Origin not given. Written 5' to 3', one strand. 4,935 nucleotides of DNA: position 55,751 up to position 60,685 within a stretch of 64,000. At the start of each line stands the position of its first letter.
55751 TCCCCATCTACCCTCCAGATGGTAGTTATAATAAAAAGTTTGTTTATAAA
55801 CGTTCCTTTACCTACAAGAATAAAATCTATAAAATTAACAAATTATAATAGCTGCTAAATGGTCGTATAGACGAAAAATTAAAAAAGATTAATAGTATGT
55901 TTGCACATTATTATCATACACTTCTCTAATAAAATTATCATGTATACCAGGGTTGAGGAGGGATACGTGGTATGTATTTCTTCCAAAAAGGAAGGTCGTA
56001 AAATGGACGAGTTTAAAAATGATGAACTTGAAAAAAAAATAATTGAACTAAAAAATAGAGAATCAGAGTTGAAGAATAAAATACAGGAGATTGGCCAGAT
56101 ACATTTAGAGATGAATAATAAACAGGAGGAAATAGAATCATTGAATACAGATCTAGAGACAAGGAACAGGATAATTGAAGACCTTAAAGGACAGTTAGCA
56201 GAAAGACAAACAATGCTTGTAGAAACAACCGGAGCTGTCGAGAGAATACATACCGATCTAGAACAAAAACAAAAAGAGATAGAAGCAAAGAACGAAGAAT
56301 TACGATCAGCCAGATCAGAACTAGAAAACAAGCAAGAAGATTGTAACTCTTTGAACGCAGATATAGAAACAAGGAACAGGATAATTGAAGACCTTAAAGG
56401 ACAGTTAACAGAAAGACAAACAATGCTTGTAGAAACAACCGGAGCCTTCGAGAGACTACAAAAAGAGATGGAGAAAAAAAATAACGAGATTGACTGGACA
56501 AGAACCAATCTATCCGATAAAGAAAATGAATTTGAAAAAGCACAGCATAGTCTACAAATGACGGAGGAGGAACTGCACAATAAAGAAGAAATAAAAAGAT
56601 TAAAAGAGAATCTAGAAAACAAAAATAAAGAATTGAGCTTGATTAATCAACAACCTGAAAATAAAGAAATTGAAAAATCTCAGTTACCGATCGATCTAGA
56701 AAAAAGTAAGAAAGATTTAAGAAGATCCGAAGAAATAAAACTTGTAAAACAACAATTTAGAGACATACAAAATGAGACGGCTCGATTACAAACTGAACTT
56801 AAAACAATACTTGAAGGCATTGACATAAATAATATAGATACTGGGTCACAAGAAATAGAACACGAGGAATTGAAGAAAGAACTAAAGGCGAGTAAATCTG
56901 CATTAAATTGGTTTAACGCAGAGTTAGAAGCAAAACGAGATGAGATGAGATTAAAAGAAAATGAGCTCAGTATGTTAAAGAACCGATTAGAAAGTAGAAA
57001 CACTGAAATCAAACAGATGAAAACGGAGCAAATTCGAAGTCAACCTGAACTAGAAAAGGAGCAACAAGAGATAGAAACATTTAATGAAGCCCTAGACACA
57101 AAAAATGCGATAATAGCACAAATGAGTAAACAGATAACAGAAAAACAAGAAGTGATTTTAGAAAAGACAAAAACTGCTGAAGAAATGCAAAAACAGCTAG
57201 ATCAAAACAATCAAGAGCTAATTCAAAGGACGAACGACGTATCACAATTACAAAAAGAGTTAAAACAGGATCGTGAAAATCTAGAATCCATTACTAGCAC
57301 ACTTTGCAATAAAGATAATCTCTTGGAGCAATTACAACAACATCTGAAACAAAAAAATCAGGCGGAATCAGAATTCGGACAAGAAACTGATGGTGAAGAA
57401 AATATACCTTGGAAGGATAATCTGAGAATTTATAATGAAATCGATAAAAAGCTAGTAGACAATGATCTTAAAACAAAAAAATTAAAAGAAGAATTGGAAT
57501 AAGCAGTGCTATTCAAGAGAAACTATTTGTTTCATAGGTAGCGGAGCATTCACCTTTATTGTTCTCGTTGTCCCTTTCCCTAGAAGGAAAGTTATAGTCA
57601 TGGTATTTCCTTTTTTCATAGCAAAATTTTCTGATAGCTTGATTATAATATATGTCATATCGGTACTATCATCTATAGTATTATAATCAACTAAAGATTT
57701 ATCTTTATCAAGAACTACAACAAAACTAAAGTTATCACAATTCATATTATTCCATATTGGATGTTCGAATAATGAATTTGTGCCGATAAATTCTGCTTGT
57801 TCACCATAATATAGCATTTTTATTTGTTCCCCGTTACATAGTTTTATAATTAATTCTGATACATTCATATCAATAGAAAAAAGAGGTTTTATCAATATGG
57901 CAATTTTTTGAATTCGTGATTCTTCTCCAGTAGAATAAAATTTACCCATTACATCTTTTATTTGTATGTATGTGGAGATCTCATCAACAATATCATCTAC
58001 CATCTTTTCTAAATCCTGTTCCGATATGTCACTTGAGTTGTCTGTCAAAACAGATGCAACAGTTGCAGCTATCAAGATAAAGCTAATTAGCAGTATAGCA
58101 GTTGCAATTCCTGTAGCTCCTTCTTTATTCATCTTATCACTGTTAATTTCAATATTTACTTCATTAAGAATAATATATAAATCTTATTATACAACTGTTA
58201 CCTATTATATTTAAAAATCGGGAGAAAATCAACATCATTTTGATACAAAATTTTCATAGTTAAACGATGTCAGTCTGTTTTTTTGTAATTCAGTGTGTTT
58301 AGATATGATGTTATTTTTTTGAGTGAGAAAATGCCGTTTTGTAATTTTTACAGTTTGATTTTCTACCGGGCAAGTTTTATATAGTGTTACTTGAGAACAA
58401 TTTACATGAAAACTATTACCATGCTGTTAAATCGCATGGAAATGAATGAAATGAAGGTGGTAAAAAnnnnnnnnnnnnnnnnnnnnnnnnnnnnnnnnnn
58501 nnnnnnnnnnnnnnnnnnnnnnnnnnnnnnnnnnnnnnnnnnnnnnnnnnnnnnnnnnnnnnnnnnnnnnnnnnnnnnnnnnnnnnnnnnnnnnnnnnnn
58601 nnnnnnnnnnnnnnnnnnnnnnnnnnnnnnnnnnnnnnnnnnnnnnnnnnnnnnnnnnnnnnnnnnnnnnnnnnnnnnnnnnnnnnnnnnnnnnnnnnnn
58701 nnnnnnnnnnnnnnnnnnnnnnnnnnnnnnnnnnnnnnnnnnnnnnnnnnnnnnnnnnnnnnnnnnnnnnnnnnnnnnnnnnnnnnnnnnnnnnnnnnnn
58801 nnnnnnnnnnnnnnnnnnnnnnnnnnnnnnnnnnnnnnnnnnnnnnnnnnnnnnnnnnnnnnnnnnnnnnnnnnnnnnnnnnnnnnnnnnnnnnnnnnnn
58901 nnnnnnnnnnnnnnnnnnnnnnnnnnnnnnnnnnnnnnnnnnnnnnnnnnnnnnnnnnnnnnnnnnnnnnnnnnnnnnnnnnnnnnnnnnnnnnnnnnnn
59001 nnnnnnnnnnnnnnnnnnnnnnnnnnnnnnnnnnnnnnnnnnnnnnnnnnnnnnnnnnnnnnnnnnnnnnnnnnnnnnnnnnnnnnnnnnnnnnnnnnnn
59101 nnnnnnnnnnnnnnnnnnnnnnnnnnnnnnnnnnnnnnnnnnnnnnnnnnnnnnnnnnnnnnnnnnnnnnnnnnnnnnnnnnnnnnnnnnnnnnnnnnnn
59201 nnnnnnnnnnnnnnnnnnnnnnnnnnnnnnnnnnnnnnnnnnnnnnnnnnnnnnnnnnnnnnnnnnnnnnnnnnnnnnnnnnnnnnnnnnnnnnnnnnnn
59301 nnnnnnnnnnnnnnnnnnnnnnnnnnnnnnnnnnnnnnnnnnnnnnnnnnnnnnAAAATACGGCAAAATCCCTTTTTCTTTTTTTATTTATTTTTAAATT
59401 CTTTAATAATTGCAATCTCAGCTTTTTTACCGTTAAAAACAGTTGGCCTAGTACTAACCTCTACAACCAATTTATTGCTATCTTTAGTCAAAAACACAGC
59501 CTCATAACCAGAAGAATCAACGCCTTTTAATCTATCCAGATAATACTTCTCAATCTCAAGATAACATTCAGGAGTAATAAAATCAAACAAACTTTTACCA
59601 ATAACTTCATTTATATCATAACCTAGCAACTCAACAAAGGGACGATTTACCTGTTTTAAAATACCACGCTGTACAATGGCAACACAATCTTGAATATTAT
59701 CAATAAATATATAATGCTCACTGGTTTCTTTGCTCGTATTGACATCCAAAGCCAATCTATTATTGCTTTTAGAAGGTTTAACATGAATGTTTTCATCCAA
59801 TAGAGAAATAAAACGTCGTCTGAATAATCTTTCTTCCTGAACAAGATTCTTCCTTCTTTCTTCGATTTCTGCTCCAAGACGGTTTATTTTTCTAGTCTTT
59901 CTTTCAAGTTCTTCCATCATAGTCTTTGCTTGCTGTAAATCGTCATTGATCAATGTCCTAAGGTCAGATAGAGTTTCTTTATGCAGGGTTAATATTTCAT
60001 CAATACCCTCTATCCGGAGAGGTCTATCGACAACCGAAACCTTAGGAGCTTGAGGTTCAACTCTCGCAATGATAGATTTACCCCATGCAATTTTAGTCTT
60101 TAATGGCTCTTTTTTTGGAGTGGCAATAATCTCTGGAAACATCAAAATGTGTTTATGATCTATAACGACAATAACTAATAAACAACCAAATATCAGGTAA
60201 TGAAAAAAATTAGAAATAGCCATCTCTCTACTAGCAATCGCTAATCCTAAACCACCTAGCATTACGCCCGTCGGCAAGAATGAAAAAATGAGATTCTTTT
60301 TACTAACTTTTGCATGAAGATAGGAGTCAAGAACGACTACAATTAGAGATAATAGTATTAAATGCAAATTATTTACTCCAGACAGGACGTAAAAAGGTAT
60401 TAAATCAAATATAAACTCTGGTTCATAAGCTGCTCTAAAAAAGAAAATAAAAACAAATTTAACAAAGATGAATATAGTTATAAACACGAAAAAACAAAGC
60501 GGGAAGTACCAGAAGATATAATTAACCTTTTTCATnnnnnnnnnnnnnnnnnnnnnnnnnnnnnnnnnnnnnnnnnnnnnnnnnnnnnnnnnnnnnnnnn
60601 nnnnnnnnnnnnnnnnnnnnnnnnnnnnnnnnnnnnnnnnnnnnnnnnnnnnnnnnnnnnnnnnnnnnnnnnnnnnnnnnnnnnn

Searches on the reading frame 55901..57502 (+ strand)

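Call 4: search_protein_families(library=pfam, proteins=[window:55901-57502:+], max_evalue=1)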
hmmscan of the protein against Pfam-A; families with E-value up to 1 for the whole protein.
window:55901-57502:+ (533 aa): 6 families
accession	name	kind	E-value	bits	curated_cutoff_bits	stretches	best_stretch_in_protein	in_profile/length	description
PF16515.11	HIP1_clath_bdg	-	3.3e-06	27.8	28.8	3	402-484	8-91/99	Clathrin-binding domain of Huntingtin-interacting protein 1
PF06818.20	Fez1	-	0.00033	21.6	34.4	2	84-212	25-160/199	Fez1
PF15905.10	HMMR_N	-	0.013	15.4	30.1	2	39-132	207-300/330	Hyaluronan mediated motility receptor N-terminal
PF04618.17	HD-ZIP_N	-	0.1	13.6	22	1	245-321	12-84/109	HD-ZIP protein N terminus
PF23553.1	NELF-A_N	-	0.41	11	27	0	33-104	59-122/146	NELF-A N-terminal domain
PF25639.1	DUF7943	-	0.88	9.9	27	0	367-399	35-67/123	Domain of unknown function (DUF7943)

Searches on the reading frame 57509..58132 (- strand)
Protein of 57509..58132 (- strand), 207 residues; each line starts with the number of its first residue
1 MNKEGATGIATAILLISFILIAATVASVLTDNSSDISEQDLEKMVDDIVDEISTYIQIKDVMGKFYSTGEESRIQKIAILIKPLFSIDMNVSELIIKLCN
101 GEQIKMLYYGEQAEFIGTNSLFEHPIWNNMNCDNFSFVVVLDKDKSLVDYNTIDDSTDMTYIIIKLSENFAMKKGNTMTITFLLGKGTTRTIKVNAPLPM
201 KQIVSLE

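Call 4: search_protein_families(library=pfam, proteins=[window:57509-58132:-], max_evalue=1)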
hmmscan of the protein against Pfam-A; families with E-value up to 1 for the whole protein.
window:57509-58132:- (207 aa): 2 families
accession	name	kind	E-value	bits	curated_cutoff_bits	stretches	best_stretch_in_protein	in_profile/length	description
PF01917.21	Arch_flagellin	-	2.8e-15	57.5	29.5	1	5-193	1-161/162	Archaebacterial flagellin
PF03776.19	MinE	-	0.0086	16.5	25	1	30-68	14-52/68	Septum formation topological specificity factor MinE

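Call 55: search_protein_families(library=ncbifam, proteins=[window:57509-58132:-], max_evalue=0.1)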
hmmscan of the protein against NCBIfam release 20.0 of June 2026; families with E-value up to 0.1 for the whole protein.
window:57509-58132:- (207 aa): 5 families
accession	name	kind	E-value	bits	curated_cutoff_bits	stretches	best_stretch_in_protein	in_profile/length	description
NF006325.0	PRK08541.1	subfamily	8.1e-19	68.3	210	1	2-197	7-210/221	flagellin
NF052591.1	ArlG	equivalog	2.7e-05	24.2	110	1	9-70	6-68/148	archaellum stator protein ArlG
TIGR02537.2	arch_flag_Nterm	domain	0.0002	20.8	20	1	2-30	1-29/33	archaellin/type IV pilin N-terminal domain-containing protein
TIGR01203.1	HGPRTase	equivalog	0.0067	16.2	150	0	139-196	75-134/167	hypoxanthine phosphoribosyltransferase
TIGR01215.1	minE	equivalog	0.058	13.4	49.3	0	29-67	26-64/81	cell division topological specificity factor MinE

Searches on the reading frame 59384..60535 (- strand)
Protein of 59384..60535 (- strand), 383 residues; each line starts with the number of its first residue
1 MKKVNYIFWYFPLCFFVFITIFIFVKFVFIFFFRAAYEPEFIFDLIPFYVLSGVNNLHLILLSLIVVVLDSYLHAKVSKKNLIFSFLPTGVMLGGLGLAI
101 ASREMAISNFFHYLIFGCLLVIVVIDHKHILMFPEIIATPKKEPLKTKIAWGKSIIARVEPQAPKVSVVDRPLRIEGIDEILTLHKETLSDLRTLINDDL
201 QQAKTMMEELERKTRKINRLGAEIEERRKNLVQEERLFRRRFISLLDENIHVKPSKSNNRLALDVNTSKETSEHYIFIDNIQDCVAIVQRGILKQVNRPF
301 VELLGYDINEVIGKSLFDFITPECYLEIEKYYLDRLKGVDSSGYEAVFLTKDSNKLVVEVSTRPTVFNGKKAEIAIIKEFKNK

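Call 4: search_protein_families(library=pfam, proteins=[window:59384-60535:-], max_evalue=1)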
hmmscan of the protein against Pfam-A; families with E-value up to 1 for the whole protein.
window:59384-60535:- (383 aa): 8 families
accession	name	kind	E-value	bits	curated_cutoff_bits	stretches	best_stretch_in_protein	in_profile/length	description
PF13426.13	PAS_9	-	1.8e-10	41.5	27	1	283-376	2-97/103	PAS domain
PF00989.32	PAS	-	2.6e-06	27.8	22.6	1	278-371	7-102/113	PAS fold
PF13188.13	PAS_8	-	0.00043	20.5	21.8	1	278-327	7-56/65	PAS domain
PF08447.18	PAS_3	-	0.01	16.6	25.6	1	296-370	4-81/89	PAS fold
PF24820.1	Diguanyl_cycl_sensor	-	0.043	14.2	28.1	1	277-359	1-90/109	Diguanylate cyclase-like sensor domain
PF03564.21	DUF1759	-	0.046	14.1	25.4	1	180-227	72-119/148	Protein of unknown function (DUF1759)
PF16856.10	CDC4_D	-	0.15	12.3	27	1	184-201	33-50/51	Cell division control protein 4 dimerisation domain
PF22216.1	Sas-6_C_CC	-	0.55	10.9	27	0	201-232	24-55/57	Spindle assembly abnormal protein 6 homolog, C-terminal coiled coil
